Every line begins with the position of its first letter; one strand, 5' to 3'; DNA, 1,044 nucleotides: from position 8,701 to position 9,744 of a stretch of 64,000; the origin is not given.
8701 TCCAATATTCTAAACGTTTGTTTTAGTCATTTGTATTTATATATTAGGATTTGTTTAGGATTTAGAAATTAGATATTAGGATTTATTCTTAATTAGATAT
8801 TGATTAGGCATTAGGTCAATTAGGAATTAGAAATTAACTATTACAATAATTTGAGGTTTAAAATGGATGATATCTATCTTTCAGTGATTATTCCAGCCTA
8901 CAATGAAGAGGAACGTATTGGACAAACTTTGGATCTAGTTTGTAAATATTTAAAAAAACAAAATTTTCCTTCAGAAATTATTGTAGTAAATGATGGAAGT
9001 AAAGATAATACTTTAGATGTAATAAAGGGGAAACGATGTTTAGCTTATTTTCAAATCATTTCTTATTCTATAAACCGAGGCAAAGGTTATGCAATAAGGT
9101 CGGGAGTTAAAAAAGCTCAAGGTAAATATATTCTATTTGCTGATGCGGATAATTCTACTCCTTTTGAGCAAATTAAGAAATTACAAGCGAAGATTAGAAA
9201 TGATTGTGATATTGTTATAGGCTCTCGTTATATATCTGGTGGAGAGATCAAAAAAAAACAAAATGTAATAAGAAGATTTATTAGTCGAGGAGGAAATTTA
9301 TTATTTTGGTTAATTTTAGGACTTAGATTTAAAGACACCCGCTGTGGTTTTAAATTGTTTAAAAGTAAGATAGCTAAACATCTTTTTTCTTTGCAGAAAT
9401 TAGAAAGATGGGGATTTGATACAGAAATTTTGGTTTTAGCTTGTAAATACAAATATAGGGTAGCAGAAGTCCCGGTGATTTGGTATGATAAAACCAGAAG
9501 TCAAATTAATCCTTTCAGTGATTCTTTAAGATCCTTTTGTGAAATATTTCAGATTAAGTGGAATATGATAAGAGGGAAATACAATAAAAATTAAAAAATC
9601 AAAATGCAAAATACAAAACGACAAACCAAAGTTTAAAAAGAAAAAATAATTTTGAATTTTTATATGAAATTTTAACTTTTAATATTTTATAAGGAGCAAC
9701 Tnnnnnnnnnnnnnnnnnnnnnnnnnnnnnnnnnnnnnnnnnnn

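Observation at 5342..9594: GtrA - GT2 - GT39(PMT/ArnT-like) - GT2 glycosylation cassette inserted into the dnaX ... ybaB-recR neighbourhood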

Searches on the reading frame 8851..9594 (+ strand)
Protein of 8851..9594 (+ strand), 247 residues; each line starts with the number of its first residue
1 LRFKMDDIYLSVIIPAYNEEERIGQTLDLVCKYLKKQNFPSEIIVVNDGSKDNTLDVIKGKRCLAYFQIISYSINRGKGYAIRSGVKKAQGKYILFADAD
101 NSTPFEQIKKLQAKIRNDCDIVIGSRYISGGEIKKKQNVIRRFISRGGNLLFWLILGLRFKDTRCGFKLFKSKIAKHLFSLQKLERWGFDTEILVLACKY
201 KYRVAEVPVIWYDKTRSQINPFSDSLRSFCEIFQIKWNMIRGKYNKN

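Call 3: search_protein_families(library=pfam, proteins=[window:8851-9594:+])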
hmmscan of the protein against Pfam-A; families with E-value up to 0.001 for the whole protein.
window:8851-9594:+ (247 aa): 3 families
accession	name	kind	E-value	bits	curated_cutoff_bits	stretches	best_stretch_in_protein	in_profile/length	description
PF00535.33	Glycos_transf_2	-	4.6e-31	108.4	23.3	1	11-179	1-168/168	Glycosyl transferase family 2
PF10111.15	Glyco_tranf_2_2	-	7.9e-09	35.8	27.3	1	11-111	1-102/276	Glycosyltransferase like family 2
PF13641.12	Glyco_tranf_2_3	-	2.3e-06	28.2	27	1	10-101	3-97/230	Glycosyltransferase like family 2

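Call 4: search_protein_families(library=ncbifam, proteins=[window:8851-9594:+])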
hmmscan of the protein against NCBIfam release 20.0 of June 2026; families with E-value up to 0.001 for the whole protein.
window:8851-9594:+ (247 aa): 24 families
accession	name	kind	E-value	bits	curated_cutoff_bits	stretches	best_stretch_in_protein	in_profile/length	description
NF047588.1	GlcsyltransPgfSStrep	equivalog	3e-20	72.6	500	1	10-187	3-176/308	glycosyltransferase PgfS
NF058614.1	PPMAGASynPpgS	equivalog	3.4e-20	72.4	370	1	12-209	4-194/226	polyprenyl-phospho-N-acetylgalactosaminyl synthase PpgS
TIGR04182.1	glyco_TIGR04182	equivalog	1.7e-19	70.3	325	1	11-235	3-217/293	S-layer glycoprotein N-glycosyltransferase AglJ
NF007986.1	PRK10714.1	equivalog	2.1e-17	63.1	529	1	10-233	8-216/316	undecaprenyl-phosphate 4-deoxy-4-formamido-L-arabinose transferase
NF041391.1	DPhHxTase_Halo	equivalog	4.4e-17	61.8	375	1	16-225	3-198/213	dolichyl-phosphate hexose transferase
TIGR03937.1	PgaC_IcaA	equivalog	7e-16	58.2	422.3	1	9-101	46-136/407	poly-beta-1,6-N-acetyl-D-glucosamine synthase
TIGR04283.1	glyco_like_mftF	equivalog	3.3e-15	56.3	182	1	10-117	1-99/221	TIGR04283 family arsenosugar biosynthesis glycosyltransferase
NF041875.1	EPS_EpsD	equivalog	4.8e-14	52.5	370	1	10-113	1-102/325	exopolysaccharide biosynthesis glycosyltransferase EpsD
NF038302.1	EPS_HpsE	equivalog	4.8e-14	52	300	1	10-103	3-99/307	hormogonium polysaccharide biosynthesis glycosyltransferase HpsE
NF007482.0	PRK10073.1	equivalog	1.4e-13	50.6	423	1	9-111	7-106/334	glycosyltransferase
NF010496.0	PRK13915.1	equivalog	2.9e-12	46.3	262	1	8-103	31-129/307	glucosyl-3-phosphoglycerate synthase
NF047683.1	TeichurnBiosyTuaG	equivalog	4.2e-10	39.7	400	1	9-110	7-106/252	teichuronic acid biosynthesis protein TuaG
TIGR03111.1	glyc2_xrt_Gpos1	hypoth_equivalog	5e-09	35.4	363.95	1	10-145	51-188/439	TIGR03111 family XrtG-associated glycosyltransferase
TIGR03469.1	HpnB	hypoth_equivalog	9.2e-08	31.5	379.25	1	11-118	47-163/386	hopene-associated glycosyltransferase HpnB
TIGR04009.1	wcaE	equivalog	2.3e-07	30.4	369.2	1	9-135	2-128/248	colanic acid biosynthesis glycosyltransferase WcaE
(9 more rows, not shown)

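Call 32: search_solved_structures(query=window:8851-9591:+, max_evalue=0.001)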
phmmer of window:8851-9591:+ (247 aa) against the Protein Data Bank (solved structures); distinct sequences matched with E-value up to 0.001: 28.
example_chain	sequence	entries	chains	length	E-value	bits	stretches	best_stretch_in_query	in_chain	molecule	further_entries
5mlz_A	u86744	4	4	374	7.1e-19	71.6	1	8-218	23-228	Dolichol monophosphate mannose synthase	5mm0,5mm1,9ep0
5eke_A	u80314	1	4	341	8.6e-16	61.5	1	8-147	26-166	Uncharacterized glycosyltransferase sll0501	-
5ekp_C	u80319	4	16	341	8.6e-16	61.5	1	8-147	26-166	Uncharacterized glycosyltransferase sll0501 | Glycosyltransferase sll0501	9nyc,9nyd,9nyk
9nye_A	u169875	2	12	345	8.9e-16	61.5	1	8-147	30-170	Glycosyltransferase sll0501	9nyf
9bhc_C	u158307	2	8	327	1.3e-12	51.1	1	10-240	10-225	Undecaprenyl-phosphate 4-deoxy-4-formamido-L-arabinose transferase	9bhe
8vxh_A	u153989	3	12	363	1.8e-12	50.7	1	10-240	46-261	Undecaprenyl-phosphate 4-deoxy-4-formamido-L-arabinose transferase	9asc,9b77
9hwj_A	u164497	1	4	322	4e-11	46.2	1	10-228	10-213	Undecaprenyl-phosphate 4-deoxy-4-formamido-L-arabinose transferase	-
2z87_A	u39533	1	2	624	5.7e-10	42.5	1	10-103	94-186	Chondroitin synthase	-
2z86_A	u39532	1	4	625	5.8e-10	42.4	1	10-103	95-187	Chondroitin synthase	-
5hea_A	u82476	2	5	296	8.4e-10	41.9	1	9-123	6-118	Putative glycosyltransferase (GalT1)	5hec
5tze_C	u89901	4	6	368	3.4e-09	39.9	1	10-116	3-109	Glycosyl transferase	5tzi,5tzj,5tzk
5tz8_A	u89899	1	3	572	6.7e-09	38.9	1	10-116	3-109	Glycosyl transferase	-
6p61_A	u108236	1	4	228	4.3e-08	36.3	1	10-108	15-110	Glycosyltransferase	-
9omh_A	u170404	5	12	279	2.1e-07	34.1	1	10-130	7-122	Glycosyltransferase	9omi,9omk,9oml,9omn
9omm_A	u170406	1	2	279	2.1e-07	34.1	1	10-130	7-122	Glycosyltransferase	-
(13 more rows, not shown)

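Call 72: search_solved_structures(query=window:8851-9591:+, max_evalue=1e-12, show_alignments=3)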
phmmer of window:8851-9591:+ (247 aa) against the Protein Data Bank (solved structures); distinct sequences matched with E-value up to 1e-12: 4.
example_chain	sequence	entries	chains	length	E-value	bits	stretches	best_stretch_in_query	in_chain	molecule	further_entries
5mlz_A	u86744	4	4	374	7.1e-19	71.6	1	8-218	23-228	Dolichol monophosphate mannose synthase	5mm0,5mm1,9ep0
5eke_A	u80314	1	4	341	8.6e-16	61.5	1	8-147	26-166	Uncharacterized glycosyltransferase sll0501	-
5ekp_C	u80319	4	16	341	8.6e-16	61.5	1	8-147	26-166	Uncharacterized glycosyltransferase sll0501 | Glycosyltransferase sll0501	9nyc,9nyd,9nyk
9nye_A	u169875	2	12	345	8.9e-16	61.5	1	8-147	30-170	Glycosyltransferase sll0501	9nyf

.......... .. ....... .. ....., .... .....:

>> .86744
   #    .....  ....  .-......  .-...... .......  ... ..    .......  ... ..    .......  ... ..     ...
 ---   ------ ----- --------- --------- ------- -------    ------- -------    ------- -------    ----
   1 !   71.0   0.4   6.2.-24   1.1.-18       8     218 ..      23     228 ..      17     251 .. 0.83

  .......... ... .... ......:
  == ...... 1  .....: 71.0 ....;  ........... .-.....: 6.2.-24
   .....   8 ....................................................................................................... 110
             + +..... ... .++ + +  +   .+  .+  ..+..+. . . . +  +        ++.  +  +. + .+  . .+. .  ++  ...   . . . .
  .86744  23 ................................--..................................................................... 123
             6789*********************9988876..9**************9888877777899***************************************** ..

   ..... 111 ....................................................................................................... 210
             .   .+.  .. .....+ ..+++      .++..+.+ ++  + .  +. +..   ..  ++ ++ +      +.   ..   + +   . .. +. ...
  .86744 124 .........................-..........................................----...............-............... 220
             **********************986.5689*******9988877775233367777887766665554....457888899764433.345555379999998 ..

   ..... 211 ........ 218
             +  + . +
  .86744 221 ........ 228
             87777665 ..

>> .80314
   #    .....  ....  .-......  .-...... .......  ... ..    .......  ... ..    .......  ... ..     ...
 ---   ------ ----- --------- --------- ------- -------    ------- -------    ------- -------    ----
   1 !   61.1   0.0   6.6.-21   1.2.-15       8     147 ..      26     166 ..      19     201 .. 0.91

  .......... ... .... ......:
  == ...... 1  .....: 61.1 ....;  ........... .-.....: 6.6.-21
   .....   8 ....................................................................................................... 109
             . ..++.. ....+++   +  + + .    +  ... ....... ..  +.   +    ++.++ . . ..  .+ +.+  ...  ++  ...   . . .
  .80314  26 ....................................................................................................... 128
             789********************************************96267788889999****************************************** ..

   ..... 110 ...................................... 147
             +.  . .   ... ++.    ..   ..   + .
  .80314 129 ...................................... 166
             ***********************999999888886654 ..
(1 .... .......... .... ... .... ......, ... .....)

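Call 85: find_homologous_proteins(query=window:8863-9591:+)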
Query window:8863-9591:+ (243 aa): 7998 proteins with E <= 0.001 among 8000 candidates; the best 120 are listed.
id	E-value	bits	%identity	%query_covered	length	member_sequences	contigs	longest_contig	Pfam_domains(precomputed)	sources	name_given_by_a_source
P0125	2.2e-159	546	100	100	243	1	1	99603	PF10111.15,PF13641.13,PF00535.33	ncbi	-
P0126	2.9e-121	422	77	100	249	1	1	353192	PF10111.15,PF13641.13,PF00535.33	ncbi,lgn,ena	-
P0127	2.7e-119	415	73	100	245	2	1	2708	PF10111.15,PF13641.13,PF00535.33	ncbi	-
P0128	1.1e-81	292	53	100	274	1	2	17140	PF10111.15,PF13641.13,PF00535.33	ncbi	-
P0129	2.5e-78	281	53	98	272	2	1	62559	PF10111.15,PF13641.13,PF00535.33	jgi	-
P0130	7.6e-76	273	49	99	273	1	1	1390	PF10111.15,PF13641.13,PF00535.33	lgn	-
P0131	2.9e-75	271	50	99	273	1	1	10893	PF10111.15,PF13641.13,PF00535.33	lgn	-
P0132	6.3e-73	263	52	99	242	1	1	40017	PF10111.15,PF13641.13,PF00535.33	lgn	-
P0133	8.2e-72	260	54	98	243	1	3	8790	PF10111.15,PF13641.13,PF00535.33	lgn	-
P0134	1.9e-71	259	51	100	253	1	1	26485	PF13641.13,PF00535.33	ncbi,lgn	-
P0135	9.9e-71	256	50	97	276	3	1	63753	PF10111.15,PF13641.13,PF00535.33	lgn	-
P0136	1.7e-70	255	51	99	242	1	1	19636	PF10111.15,PF13641.13,PF00535.33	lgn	-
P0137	3.2e-70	255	51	100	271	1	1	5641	PF10111.15,PF13641.13,PF00535.33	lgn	-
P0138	1.1e-69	253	51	97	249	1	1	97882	PF10111.15,PF13641.13,PF00535.33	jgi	jgi:glycosyltransferase involved in cell wall biosynthesis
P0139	2.7e-69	252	46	100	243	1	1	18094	PF13641.13,PF00535.33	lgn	-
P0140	3.8e-69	251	50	99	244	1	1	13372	PF10111.15,PF13641.13,PF00535.33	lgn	-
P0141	1.5e-68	249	49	99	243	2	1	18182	PF10111.15,PF13641.13,PF00535.33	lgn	-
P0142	2.0e-68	249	49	98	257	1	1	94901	PF10111.15,PF13641.13,PF00535.33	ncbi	-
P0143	2.4e-68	248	49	97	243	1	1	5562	PF10111.15,PF13641.13,PF00535.33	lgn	-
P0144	3.8e-68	248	49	99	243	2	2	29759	PF10111.15,PF13641.13,PF00535.33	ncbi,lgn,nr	ncbi:MAG: glycosyltransferase family 2 protein [Candidatus Kerfeldbacteria bacterium]|nr:glycosyltra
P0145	9.3e-68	246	51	99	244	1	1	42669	PF10111.15,PF13641.13,PF00535.33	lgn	-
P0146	1.0e-67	246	50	99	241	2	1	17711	PF10111.15,PF13641.13,PF00535.33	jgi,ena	-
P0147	1.1e-67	246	50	99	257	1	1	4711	PF10111.15,PF13641.13,PF00535.33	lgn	-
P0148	1.5e-67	246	50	98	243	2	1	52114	PF10111.15,PF13641.13,PF00535.33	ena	-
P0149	2.2e-67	245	49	100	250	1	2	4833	PF13641.13,PF00535.33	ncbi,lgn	-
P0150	5.6e-66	241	45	98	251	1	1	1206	PF10111.15,PF13641.13,PF00535.33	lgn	-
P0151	5.7e-66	241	49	98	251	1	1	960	PF10111.15,PF13641.13,PF00535.33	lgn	-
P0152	1.1e-65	240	51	97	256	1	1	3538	PF10111.15,PF13641.13,PF00535.33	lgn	-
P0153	1.5e-65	239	50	99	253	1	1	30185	PF10111.15,PF13641.13,PF00535.33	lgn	-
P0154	4.6e-65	238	50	97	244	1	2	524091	PF10111.15,PF13641.13,PF00535.33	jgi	jgi:dolichyl-phosphate beta-glucosyltransferase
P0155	5.7e-65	237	47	97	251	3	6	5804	PF10111.15,PF13641.13,PF00535.33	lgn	-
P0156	7.4e-65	237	47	100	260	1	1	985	PF10111.15,PF13641.13,PF00535.33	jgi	jgi:glycosyltransferase involved in cell wall biosynthesis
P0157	7.9e-65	237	48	98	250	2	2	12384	PF13641.13,PF00535.33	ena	-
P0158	9.8e-65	237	46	99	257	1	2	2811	PF10111.15,PF13641.13,PF00535.33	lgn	-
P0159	1.4e-64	236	45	100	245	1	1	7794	PF10111.15,PF00535.33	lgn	-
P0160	1.4e-64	236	46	98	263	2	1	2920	PF10111.15,PF13641.13,PF00535.33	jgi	jgi:dolichyl-phosphate beta-glucosyltransferase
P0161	2.9e-64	235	47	97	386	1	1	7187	PF10111.15,PF13641.13,PF04138.21,PF00535.33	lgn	-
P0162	3.4e-64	235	46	99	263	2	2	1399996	PF13641.13,PF00535.33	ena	-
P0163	3.8e-64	235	49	98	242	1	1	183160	PF10111.15,PF13641.13,PF00535.33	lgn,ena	-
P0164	4.3e-64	235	47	97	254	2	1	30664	PF13641.13,PF00535.33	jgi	jgi:dolichyl-phosphate beta-glucosyltransferase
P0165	4.9e-64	234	45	99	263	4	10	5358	PF10111.15,PF13641.13,PF00535.33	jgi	jgi:glycosyltransferase involved in cell wall biosynthesis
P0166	5.8e-64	234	46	97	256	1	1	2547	PF10111.15,PF13641.13,PF00535.33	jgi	jgi:glycosyltransferase involved in cell wall biosynthesis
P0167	7.1e-64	234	46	97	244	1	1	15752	PF13641.13,PF00535.33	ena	-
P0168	8.6e-64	233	46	98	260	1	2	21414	PF10111.15,PF13641.13,PF00535.33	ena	-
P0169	1.1e-63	233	47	99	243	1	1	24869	PF10111.15,PF13641.13,PF00535.33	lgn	-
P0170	1.2e-63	233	45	97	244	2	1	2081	PF13641.13,PF00535.33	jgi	jgi:glycosyltransferase involved in cell wall biosynthesis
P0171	1.3e-63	233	46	99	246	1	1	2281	PF10111.15,PF13641.13,PF00535.33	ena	-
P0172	1.3e-63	233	48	98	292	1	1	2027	PF10111.15,PF13641.13,PF00535.33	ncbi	-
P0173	1.4e-63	233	45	99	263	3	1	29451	PF13641.13,PF00535.33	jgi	jgi:dolichyl-phosphate beta-glucosyltransferase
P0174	1.6e-63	233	45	98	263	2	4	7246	PF10111.15,PF13641.13,PF00535.33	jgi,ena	jgi:dolichyl-phosphate beta-glucosyltransferase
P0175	1.7e-63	233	46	98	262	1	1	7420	PF10111.15,PF13641.13,PF00535.33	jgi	-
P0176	2.0e-63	232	45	97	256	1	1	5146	PF10111.15,PF13641.13,PF00535.33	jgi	jgi:dolichyl-phosphate beta-glucosyltransferase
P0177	2.3e-63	232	45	97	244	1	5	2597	PF13641.13,PF00535.33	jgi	jgi:glycosyltransferase involved in cell wall biosynthesis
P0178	2.4e-63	232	46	100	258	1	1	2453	PF10111.15,PF13641.13,PF00535.33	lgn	-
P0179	2.7e-63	232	46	96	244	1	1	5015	PF13641.13,PF00535.33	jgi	jgi:glycosyltransferase involved in cell wall biosynthesis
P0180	2.8e-63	232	48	97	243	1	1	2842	PF13641.13,PF00535.33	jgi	jgi:dolichyl-phosphate beta-glucosyltransferase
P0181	2.9e-63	232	45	98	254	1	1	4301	PF10111.15,PF13641.13,PF00535.33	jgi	jgi:dolichyl-phosphate beta-glucosyltransferase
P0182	3.0e-63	232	45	97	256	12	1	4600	PF10111.15,PF13641.13,PF00535.33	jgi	jgi:dolichyl-phosphate beta-glucosyltransferase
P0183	3.1e-63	232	47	97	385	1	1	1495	PF10111.15,PF13641.13,PF04138.21,PF00535.33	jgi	-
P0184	3.2e-63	232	45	99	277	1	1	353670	PF13641.13,PF00535.33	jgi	jgi:dolichyl-phosphate beta-glucosyltransferase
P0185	3.2e-63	232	45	99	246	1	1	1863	PF10111.15,PF13641.13,PF00535.33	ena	-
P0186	3.5e-63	232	48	98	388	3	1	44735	PF10111.15,PF13641.13,PF04138.21,PF00535.33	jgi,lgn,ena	-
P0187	3.5e-63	232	48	96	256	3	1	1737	PF10111.15,PF13641.13,PF00535.33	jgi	jgi:dolichyl-phosphate beta-glucosyltransferase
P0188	3.5e-63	231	48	95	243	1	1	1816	PF13641.13,PF00535.33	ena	-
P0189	3.7e-63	231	46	97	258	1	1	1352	PF10111.15,PF13641.13,PF00535.33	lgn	-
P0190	4.1e-63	231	46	96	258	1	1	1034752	PF10111.15,PF13641.13,PF00535.33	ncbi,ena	-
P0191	4.1e-63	231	45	97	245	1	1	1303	PF13641.13,PF00535.33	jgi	-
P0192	4.2e-63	231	47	96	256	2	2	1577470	PF10111.15,PF13641.13,PF00535.33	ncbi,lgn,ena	-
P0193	4.3e-63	231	45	98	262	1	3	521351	PF10111.15,PF13641.13,PF00535.33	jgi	jgi:dolichyl-phosphate beta-glucosyltransferase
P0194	5.0e-63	231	44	98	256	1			PF10111.15,PF13641.13,PF00535.33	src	-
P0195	5.1e-63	231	45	100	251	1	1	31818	PF10111.15,PF13641.13,PF00535.33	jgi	jgi:dolichyl-phosphate beta-glucosyltransferase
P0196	5.1e-63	231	47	98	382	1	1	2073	PF10111.15,PF13641.13,PF04138.21,PF00535.33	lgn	-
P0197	5.1e-63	231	47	98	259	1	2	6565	PF10111.15,PF13641.13,PF00535.33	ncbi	-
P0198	5.2e-63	231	48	97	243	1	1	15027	PF13641.13,PF00535.33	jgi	jgi:glycosyltransferase involved in cell wall biosynthesis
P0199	5.3e-63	231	45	97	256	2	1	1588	PF10111.15,PF13641.13,PF00535.33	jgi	jgi:dolichyl-phosphate beta-glucosyltransferase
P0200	5.5e-63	231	45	99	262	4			PF13641.13,PF00535.33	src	-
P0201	5.6e-63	231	46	98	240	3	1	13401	PF10111.15,PF13641.13,PF00535.33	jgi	-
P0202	5.6e-63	231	45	97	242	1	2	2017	PF13641.13,PF00535.33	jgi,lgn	jgi:glycosyltransferase involved in cell wall biosynthesis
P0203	5.7e-63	231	45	97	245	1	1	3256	PF13641.13,PF00535.33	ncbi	-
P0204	6.2e-63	231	45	98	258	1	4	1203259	PF10111.15,PF13641.13,PF00535.33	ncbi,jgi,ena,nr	ncbi:MAG TPA: dolichyl-phosphate beta-glucosyltransferase [Candidatus Solibacter sp.]|nr:dolichyl-ph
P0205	6.4e-63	231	46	96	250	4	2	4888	PF10111.15,PF13641.13,PF00535.33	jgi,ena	-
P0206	6.4e-63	231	46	96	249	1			PF13641.13,PF00535.33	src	-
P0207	6.6e-63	231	46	99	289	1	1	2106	PF13641.13,PF00535.33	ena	-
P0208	6.8e-63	231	45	98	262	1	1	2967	PF10111.15,PF13641.13,PF00535.33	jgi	jgi:dolichyl-phosphate beta-glucosyltransferase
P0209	6.9e-63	231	48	98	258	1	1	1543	PF13641.13,PF00535.33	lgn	-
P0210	7.0e-63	231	45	97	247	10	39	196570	PF13641.13,PF00535.33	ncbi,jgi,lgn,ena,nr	ncbi:MAG TPA: dolichyl-phosphate beta-glucosyltransferase [Terriglobales bacterium]|jgi:glycosyltran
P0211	7.0e-63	231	45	96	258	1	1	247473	PF10111.15,PF13641.13,PF00535.33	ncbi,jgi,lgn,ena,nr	ncbi:MAG TPA: dolichyl-phosphate beta-glucosyltransferase [Terriglobales bacterium]|nr:dolichyl-phos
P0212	7.2e-63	230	44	97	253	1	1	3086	PF10111.15,PF13641.13,PF00535.33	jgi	jgi:dolichyl-phosphate beta-glucosyltransferase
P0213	7.2e-63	230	48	97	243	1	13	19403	PF13641.13,PF00535.33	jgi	jgi:glycosyltransferase involved in cell wall biosynthesis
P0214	7.3e-63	230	48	97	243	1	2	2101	PF13641.13,PF00535.33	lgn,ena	-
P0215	7.4e-63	230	46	98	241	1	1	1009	PF10111.15,PF13641.13,PF00535.33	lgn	-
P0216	7.5e-63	230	45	98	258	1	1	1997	PF13641.13,PF00535.33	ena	-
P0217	7.9e-63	230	44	100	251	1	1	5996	PF10111.15,PF13641.13,PF00535.33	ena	-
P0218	7.9e-63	230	46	100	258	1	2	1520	PF10111.15,PF13641.13,PF00535.33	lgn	-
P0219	8.6e-63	230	46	98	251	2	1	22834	PF10111.15,PF13641.13,PF00535.33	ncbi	-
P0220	8.7e-63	230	50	93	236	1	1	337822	PF10111.15,PF13641.13,PF00535.33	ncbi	-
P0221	8.8e-63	230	44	100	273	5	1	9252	PF10111.15,PF13641.13,PF00535.33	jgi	jgi:dolichyl-phosphate beta-glucosyltransferase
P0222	9.3e-63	230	44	97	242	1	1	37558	PF10111.15,PF13641.13,PF00535.33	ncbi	-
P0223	9.4e-63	230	45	97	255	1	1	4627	PF10111.15,PF13641.13,PF00535.33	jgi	jgi:glycosyltransferase involved in cell wall biosynthesis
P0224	9.5e-63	230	46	99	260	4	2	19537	PF13641.13,PF00535.33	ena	-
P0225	1.0e-62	230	46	97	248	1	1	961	PF10111.15,PF13641.13,PF00535.33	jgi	-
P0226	1.0e-62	230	47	96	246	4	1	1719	PF10111.15,PF13641.13,PF00535.33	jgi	jgi:glycosyltransferase involved in cell wall biosynthesis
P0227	1.1e-62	230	45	97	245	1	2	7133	PF13641.13,PF00535.33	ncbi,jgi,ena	-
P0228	1.1e-62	230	48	97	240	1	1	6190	PF10111.15,PF13641.13,PF00535.33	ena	-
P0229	1.1e-62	230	44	99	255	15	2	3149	PF13641.13,PF00535.33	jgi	jgi:glycosyltransferase involved in cell wall biosynthesis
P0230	1.2e-62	230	46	99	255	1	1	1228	PF10111.15,PF13641.13,PF00535.33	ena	-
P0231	1.2e-62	230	44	100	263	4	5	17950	PF10111.15,PF13641.13,PF00535.33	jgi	jgi:dolichyl-phosphate beta-glucosyltransferase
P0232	1.4e-62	230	44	100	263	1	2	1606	PF10111.15,PF13641.13,PF00535.33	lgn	-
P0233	1.4e-62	230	46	99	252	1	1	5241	PF10111.15,PF13641.13,PF00535.33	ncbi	-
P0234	1.4e-62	230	47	98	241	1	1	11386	PF10111.15,PF13641.13,PF00535.33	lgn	-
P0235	1.4e-62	229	45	99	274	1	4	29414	PF13641.13,PF00535.33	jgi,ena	jgi:glycosyltransferase involved in cell wall biosynthesis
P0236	1.5e-62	229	45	98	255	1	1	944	PF13641.13,PF00535.33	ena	-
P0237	1.5e-62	229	45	98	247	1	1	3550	PF13641.13,PF00535.33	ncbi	-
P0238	1.6e-62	229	47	96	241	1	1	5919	PF13641.13,PF00535.33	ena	-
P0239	1.6e-62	229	47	98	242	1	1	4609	PF10111.15,PF00535.33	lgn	-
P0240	1.6e-62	229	46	97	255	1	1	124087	PF10111.15,PF13641.13,PF00535.33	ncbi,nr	ncbi:MAG TPA: dolichyl-phosphate beta-glucosyltransferase [Terriglobales bacterium]|nr:dolichyl-phos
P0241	1.6e-62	229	46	96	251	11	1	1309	PF10111.15,PF13641.13,PF00535.33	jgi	jgi:glycosyltransferase involved in cell wall biosynthesis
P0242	1.8e-62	229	46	97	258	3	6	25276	PF10111.15,PF13641.13,PF00535.33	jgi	jgi:dolichyl-phosphate beta-glucosyltransferase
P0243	1.9e-62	229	45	96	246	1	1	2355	PF10111.15,PF13641.13,PF00535.33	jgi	jgi:dolichyl-phosphate beta-glucosyltransferase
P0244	1.9e-62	229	45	96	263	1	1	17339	PF10111.15,PF13641.13,PF00535.33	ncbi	-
